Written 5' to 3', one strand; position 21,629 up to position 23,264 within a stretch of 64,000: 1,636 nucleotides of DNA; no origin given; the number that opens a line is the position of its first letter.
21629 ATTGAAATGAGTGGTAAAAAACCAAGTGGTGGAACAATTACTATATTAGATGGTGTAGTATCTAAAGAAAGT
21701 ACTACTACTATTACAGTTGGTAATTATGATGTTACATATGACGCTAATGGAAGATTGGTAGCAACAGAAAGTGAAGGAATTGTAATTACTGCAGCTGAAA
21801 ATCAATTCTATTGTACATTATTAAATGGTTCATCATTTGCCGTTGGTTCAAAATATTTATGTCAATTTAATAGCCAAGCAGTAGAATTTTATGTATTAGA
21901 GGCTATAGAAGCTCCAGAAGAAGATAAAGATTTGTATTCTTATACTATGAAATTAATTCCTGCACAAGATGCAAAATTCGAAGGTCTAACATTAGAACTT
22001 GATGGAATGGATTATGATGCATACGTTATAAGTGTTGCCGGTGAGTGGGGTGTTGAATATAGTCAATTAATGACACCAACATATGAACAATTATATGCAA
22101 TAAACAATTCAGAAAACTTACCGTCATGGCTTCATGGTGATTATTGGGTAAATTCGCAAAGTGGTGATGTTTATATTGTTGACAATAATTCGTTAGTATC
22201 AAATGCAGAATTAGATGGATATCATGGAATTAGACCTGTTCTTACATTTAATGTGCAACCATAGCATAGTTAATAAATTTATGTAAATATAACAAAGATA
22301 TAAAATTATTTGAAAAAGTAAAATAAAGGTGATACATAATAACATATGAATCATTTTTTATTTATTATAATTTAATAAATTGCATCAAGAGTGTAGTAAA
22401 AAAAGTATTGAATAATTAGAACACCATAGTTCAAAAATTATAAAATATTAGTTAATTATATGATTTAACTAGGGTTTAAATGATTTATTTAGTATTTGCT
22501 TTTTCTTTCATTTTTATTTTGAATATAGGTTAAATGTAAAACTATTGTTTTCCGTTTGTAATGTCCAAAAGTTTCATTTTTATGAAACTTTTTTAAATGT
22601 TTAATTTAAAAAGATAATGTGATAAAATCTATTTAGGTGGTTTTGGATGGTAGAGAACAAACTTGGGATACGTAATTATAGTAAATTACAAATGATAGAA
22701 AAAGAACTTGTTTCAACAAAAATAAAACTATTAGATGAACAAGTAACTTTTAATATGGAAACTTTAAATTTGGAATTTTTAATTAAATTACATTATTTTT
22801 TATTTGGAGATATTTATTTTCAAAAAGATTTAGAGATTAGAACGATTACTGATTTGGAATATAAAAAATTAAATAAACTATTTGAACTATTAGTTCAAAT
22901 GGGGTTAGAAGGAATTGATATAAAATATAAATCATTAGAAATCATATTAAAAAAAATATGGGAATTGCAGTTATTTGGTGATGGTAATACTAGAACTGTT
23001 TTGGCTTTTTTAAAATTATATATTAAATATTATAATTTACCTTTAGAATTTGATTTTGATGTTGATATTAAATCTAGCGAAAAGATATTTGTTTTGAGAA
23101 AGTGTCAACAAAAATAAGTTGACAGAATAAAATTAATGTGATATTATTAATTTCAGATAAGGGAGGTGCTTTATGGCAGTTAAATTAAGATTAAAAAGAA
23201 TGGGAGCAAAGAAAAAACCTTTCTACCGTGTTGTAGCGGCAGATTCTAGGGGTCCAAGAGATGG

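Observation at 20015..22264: Gene pair in which a TasA/SipW-type-leader protein and a type IV prepilin-leader protein carry the same C-terminal module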

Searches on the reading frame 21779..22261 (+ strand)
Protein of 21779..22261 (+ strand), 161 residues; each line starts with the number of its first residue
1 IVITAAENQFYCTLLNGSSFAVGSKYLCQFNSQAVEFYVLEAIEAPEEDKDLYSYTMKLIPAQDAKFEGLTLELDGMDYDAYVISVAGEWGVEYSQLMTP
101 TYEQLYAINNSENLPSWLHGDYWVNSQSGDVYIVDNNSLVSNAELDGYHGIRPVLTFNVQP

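Call 21: search_protein_families(library=pfam, alignment_id=A2, max_evalue=0.01)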
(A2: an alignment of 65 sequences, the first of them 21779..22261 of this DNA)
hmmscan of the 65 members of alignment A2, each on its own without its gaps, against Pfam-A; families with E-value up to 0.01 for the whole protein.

A. member 1, window:21779-22261:+ (161 aa): 0 families

B. families by the number of members that match (of 65 scanned): 6 families
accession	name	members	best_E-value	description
PF07963.17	N_methyl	52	2.4e-09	Prokaryotic N-terminal methylation motif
PF19789.6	DUF6273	13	1.2e-05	Domain of unknown function (DUF6273)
PF14221.11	DUF4330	13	3.4e-05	Domain of unknown function (DUF4330)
PF07603.17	Lcl_C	7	0.00013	Lcl C-terminal domain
PF23958.1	DUF7287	5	0.0021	Family of unknown function (DUF7287)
PF22544.2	HYDIN_VesB_CFA65-like_Ig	1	0.0044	HYDIN/CFA65/VesB-like, Ig-like domain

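Call 27: predict_structure(alignment_id=A2)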
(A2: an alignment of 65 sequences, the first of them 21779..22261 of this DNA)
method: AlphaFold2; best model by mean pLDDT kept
length: 161 residues; sequences in the alignment: 65
mean_pLDDT: 88.6   pTM: 0.85
mean pLDDT of the five models: 88.6, 86.3, 84.5, 84.1, 83.2
residues with pLDDT >= 90: 104; 70-90: 47; 50-70: 10; < 50: 0
segments of 3 or more residues with pLDDT < 50: none
pLDDT, mean of each block of 10 residues (from residue 1): 72 96 97 94 93 92 83 72 88 93 95 96 85 93 79 93 71
secondary structure, 60 per line:
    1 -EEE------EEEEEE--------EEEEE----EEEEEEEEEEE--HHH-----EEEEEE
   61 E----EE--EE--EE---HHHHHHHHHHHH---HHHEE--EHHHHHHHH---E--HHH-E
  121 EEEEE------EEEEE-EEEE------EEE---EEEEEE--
elements in order: E2-4 E11-16 E25-29 E34-44 E55-61 H79-90 H102-109 E120-125 E132-136 E138-141 E148-150 E154-159

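Call 31: fold_search(model_id=the predicted structure, library=pdb)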
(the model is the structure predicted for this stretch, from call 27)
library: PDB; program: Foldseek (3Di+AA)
matches with E <= 10: 300; with E <= 0.001: 0
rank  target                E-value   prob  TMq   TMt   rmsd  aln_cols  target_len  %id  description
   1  7qld_A                4.7e-01  0.09  0.22  0.22  13.1       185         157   10  Crystal structure of S-layer protein SlpA from Lactobacillus acidophilus, domain I, Co-crystallization with HgCl2, Mut (released 2022-12-28)
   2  7qrr_L                4.7e-01  0.06  0.18  0.19  13.9       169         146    8  Crystal structure of Noumeavirus NMV_189 protein (released 2023-01-25)
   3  8xx0_B                5.8e-01  0.02  0.12  0.11  20.4       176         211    8  Crystal structure of anti-IgE antibody HMK-12 Fab complexed with IgE F(ab')2 (released 2024-07-31)
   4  7qld_B                6.1e-01  0.05  0.17  0.17  14.2       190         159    9  Crystal structure of S-layer protein SlpA from Lactobacillus acidophilus, domain I, Co-crystallization with HgCl2, Mut (released 2022-12-28)
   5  3zq4_A                8.1e-01  0.16  0.15  0.05  11.2        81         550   17  Unusual, dual endo- and exo-nuclease activity in the degradosome explained by crystal structure analysis of RNase J1 (released 2011-09-14)
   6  9me4_L                8.5e-01  0.03  0.15  0.13  21.0       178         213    9  Antibody fragments from mAb475 and mAb824 bound to the adhesin protein FimH (released 2025-11-26)
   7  7rd6                  1.1e+00  0.07  0.21  0.05  14.0       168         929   10  Structure of the S. cerevisiae P4B ATPase lipid flippase in the E2P state (released 2021-09-29)
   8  3zq4_D                1.1e+00  0.13  0.15  0.05  11.3        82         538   20  Unusual, dual endo- and exo-nuclease activity in the degradosome explained by crystal structure analysis of RNase J1 (released 2011-09-14)
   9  3zq4_C                1.1e+00  0.13  0.15  0.05  11.3        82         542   20  Unusual, dual endo- and exo-nuclease activity in the degradosome explained by crystal structure analysis of RNase J1 (released 2011-09-14)
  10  3zq4_E                1.1e+00  0.13  0.15  0.05  11.3        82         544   20  Unusual, dual endo- and exo-nuclease activity in the degradosome explained by crystal structure analysis of RNase J1 (released 2011-09-14)
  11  9wai_F                1.1e+00  0.04  0.16  0.13  20.1       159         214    6  Yeast-expressed polio type 1 stablized virus-like particles with 3G10 Fab (released 2026-03-04)
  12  5bxx_B                1.3e+00  0.08  0.19  0.24  10.5       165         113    7  Crystal structure of the ectoine synthase from the cold-adapted marine bacterium Sphingopyxis alaskensis (released 2016-04-27)
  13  6zqg_DY               1.3e+00  0.14  0.19  0.23   8.1       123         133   10  Cryo-EM structure of the 90S pre-ribosome from Saccharomyces cerevisiae, state Dis-C (released 2020-09-23)
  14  4ut9_D                1.4e+00  0.01  0.08  0.05  21.7       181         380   12  Crystal structure of dengue 2 virus envelope glycoprotein dimer in complex with the ScFv fragment of the broadly neutr (released 2015-01-28)
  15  7qle_A                1.6e+00  0.04  0.21  0.21  12.4       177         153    8  Crystal structure of S-layer protein SlpA from Lactobacillus acidophilus, domain I (aa 32-198) (released 2022-12-28)
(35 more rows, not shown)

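Call 58: search_protein_representatives(alignment_id=A3)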
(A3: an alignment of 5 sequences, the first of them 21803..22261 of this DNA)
Query: 5 sequences, 149 profile positions. Proteins with E-value up to 0.001 (for the whole library): 36; up to 1e-10: 4; up to 1e-30: 2. The best 36 are listed.
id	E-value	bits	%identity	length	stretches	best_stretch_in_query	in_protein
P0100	2.3e-57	209.6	-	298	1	2-147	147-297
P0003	1.2e-41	158.7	-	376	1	3-146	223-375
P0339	1.2e-14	71.0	-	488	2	10-145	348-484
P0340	1.5e-12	64.2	-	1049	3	10-144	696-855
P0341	7.0e-10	55.5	-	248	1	4-110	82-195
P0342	3.4e-09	53.3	-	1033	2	11-144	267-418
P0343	3.6e-09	53.2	-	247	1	2-133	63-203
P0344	9.8e-09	51.8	-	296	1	9-147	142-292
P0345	1.4e-08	51.3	-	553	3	9-144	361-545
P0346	1.4e-08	51.2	-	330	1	2-141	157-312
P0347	5.3e-08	49.4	-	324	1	3-108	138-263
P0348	9.1e-08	48.7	-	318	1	11-146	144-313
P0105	2.9e-07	47.0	-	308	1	2-145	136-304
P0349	2.2e-06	44.1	-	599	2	3-146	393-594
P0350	3.6e-06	43.5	-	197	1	12-145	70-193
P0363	1.7e-04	38.0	-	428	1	3-92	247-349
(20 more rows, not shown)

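Call 66: search_protein_families(library=pfam, proteins=[P0339, P0342, P0350], max_evalue=0.01)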
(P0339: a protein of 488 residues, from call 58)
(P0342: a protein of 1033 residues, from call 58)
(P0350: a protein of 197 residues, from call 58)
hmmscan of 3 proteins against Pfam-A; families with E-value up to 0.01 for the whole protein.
P0339 (488 aa): 0 families

P0342 (1033 aa): 2 families
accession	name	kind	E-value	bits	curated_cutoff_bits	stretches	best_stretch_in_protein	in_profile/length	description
PF19789.6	DUF6273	-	0.0001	22.6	23.5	0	189-235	127-171/172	Domain of unknown function (DUF6273)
PF07603.17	Lcl_C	-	0.0049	17.6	34.9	0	155-231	46-116/117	Lcl C-terminal domain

P0350 (197 aa): 0 families

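Call 67: fold_search(model_id=the predicted structure, library=viral)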
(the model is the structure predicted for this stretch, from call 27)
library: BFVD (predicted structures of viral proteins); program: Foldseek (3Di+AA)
matches with E <= 10: 219; with E <= 0.001: 0
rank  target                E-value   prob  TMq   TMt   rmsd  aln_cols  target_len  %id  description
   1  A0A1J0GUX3            5.7e-02  0.51  0.34  0.28  14.5       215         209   12  (no name in the UniProt tables at hand)
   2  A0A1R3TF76            1.6e-01  0.85  0.34  0.29   5.6       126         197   12  Membrane protein UL45 [Spheniscid alphaherpesvirus 1]
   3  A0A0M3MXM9            1.7e-01  0.72  0.33  0.35   5.7       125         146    7  Membrane protein UL45 [Testudinid alphaherpesvirus 3]
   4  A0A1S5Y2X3            3.7e-01  0.07  0.19  0.13  16.2       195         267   11  Trypsin-like peptidase domain-containing serine protease [uncultured archaeal virus]
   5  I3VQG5                4.1e-01  0.20  0.33  0.22  13.1       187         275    6  B163 [miniopterid betaherpesvirus 1]
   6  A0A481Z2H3            5.1e-01  0.03  0.16  0.04  19.7       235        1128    8  Early transcription factor large subunit-like protein [Pithovirus LCPAC001]
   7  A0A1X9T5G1            7.5e-01  0.44  0.33  0.27   5.0       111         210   10  C-type lectin protein [Ranid herpesvirus 3]
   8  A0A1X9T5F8            1.0e+00  0.15  0.31  0.13  11.0       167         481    8  C-type lectin protein [Ranid herpesvirus 3]
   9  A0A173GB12            1.0e+00  0.05  0.20  0.21  12.9       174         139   10  (no name in the UniProt tables at hand)
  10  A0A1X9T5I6            1.3e+00  0.02  0.15  0.10  16.6       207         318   10  C-type lectin protein [Ranid herpesvirus 3]
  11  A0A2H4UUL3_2          1.3e+00  0.02  0.13  0.03  14.0       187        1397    7  Capsid protein [Bodo saltans virus]
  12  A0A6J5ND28            1.4e+00  0.03  0.13  0.16  15.6       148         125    7  Uncharacterized protein [uncultured Caudovirales phage]
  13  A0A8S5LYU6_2          1.4e+00  0.15  0.21  0.04  11.2        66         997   20  DUF1566 domain-containing protein [Siphoviridae sp. ctkcl3]
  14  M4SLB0                1.4e+00  0.07  0.23  0.25  11.4       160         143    8  Cupin domain containing protein [Cellulophaga phage phiST]
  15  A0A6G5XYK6            1.4e+00  0.04  0.15  0.17  13.0       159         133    9  (no name in the UniProt tables at hand)
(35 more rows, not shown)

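Call 68: search_protein_families(library=ncbifam, proteins=[P0339, P0363], max_evalue=10)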
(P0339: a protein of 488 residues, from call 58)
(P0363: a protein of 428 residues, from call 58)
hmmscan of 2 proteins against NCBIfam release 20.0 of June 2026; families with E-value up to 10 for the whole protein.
P0339 (488 aa): 0 families

P0363 (428 aa): 2 families
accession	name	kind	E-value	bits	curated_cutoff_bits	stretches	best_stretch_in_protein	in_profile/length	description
NF053819.1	EF0750_LPXTG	subfamily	0.024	15.2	47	1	8-99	3-87/105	EF2685/EF0750 family sortase-dependent surface protein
NF052590.1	ArlF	equivalog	0.028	14.6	110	1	57-117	34-90/137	archaellum stator protein ArlF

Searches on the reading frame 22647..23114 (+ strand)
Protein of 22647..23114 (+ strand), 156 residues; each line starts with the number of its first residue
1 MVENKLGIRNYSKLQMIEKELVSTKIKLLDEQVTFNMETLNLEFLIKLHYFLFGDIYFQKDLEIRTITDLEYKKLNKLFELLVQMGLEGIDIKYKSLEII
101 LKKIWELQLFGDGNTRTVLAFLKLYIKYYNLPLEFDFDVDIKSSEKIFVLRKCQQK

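Call 4: search_protein_families(library=pfam, proteins=[window:22647-23114:+], max_evalue=1)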
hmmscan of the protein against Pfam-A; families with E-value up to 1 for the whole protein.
window:22647-23114:+ (156 aa): 1 family
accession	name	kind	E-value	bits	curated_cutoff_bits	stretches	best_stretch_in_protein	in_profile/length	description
PF02661.23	Fic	-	0.008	17.4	24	1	40-125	2-92/93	Fic/DOC family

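Call 5: search_protein_families(library=ncbifam, proteins=[window:22647-23114:+], max_evalue=1)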
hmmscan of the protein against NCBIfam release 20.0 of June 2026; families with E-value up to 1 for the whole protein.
window:22647-23114:+ (156 aa): 2 families
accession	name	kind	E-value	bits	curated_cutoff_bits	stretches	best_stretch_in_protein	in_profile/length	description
NF045983.1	ProtAdnltaseVbhT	equivalog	0.012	14.7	800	1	3-67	19-80/419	type II toxin-antitoxin system protein adenylyltransferase VbhT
NF046029.1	ProtAdlyltaseNmFic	equivalog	0.048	13.4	230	1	16-127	3-116/177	protein adenylyltransferase Fic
